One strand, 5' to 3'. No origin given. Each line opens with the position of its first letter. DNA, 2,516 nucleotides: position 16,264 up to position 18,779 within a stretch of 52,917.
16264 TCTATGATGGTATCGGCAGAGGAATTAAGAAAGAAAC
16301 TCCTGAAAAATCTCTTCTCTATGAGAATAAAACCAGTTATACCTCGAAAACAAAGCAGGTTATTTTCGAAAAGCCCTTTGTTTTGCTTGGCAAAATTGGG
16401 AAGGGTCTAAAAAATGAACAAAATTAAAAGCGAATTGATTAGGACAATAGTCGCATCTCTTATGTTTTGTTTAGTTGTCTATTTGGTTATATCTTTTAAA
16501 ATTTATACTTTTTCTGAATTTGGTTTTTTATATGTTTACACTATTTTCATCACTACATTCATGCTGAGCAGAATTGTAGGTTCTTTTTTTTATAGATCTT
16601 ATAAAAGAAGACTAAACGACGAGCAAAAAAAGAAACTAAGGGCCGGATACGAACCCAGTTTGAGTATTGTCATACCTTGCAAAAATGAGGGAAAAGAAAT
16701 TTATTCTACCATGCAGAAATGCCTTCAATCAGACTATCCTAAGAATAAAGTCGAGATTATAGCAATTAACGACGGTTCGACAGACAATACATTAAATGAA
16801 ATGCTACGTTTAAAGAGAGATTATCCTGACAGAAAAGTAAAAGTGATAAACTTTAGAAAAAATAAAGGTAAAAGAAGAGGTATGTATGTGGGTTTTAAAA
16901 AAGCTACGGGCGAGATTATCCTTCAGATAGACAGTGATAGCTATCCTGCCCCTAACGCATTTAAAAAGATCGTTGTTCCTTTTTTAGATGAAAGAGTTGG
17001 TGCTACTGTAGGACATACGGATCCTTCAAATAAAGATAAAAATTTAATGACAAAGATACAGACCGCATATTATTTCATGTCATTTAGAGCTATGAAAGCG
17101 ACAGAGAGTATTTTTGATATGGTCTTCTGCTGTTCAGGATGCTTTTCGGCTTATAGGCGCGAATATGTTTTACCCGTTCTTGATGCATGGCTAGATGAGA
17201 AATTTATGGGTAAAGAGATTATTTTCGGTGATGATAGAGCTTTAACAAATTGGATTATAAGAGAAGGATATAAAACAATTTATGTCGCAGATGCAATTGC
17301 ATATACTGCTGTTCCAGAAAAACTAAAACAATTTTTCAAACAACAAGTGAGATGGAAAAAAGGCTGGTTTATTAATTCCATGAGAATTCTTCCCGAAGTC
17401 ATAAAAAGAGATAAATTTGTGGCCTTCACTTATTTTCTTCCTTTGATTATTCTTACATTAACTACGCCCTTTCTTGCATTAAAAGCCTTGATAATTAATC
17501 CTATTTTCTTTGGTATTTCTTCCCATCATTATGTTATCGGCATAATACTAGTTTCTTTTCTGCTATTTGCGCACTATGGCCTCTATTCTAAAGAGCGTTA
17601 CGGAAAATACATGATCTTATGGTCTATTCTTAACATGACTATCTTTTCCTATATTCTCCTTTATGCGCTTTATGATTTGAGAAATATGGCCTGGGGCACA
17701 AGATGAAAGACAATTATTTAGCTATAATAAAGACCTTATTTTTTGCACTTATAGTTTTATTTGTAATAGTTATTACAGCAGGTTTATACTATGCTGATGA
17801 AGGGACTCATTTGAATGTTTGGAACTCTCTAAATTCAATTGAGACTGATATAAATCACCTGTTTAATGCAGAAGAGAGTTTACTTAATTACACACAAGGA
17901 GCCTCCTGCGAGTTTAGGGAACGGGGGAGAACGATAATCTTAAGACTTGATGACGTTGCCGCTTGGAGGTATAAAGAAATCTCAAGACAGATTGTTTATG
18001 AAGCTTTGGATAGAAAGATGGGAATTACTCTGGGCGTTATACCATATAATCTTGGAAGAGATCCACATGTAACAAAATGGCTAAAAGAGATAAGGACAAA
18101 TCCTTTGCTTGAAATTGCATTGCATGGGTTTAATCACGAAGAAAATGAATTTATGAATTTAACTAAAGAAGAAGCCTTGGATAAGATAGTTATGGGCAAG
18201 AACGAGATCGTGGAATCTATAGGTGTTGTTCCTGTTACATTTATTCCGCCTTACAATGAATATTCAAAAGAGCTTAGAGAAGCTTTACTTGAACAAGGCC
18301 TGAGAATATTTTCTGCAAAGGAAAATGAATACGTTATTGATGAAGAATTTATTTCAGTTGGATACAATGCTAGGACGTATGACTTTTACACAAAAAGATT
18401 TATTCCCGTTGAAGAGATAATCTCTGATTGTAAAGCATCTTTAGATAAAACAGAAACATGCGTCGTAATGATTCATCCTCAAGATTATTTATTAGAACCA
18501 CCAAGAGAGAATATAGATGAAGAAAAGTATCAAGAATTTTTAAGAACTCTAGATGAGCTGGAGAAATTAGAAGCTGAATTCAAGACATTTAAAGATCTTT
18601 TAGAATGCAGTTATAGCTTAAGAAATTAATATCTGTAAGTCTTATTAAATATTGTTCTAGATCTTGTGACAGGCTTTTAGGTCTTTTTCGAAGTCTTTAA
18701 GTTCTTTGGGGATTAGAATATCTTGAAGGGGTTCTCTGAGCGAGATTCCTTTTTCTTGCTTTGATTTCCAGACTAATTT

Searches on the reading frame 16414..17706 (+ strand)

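Call 25: search_protein_families(library=pfam, max_evalue=0.01, proteins=[window:16414-17706:+])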
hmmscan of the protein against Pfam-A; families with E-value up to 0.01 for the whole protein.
window:16414-17706:+ (430 aa): 6 families
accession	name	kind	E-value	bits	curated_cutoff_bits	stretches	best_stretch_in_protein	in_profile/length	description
PF13641.12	Glyco_tranf_2_3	-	2.2e-32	113.4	27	1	81-316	1-229/230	Glycosyltransferase like family 2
PF00535.33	Glycos_transf_2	-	3.2e-29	102.5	23.3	1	84-252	1-164/168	Glycosyl transferase family 2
PF03142.21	Chitin_synth_2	-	1.2e-19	70.8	27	1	111-429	149-491/527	Chitin synthase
PF13632.12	Glyco_trans_2_3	-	9.8e-11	42.3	27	1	168-379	1-165/198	Glycosyl transferase family group 2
PF13506.12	Glyco_transf_21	-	4.2e-08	33.3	21.7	1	157-316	22-174/174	Glycosyl transferase family 21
PF10111.15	Glyco_tranf_2_2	-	2.1e-07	31.1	27.3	1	84-187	1-103/276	Glycosyltransferase like family 2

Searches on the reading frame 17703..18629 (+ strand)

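Call 25: search_protein_families(library=pfam, max_evalue=0.01, proteins=[window:17703-18629:+])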
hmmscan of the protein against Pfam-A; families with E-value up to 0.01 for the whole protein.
window:17703-18629:+ (308 aa): 2 families
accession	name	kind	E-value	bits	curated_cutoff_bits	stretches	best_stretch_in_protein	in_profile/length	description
PF10096.14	DUF2334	-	3.7e-14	53.2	26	1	78-282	2-202/203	Uncharacterized protein conserved in bacteria (DUF2334)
PF01522.26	Polysacc_deac_1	-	3.9e-07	30.5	23.1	1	105-201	32-122/124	Polysaccharide deacetylase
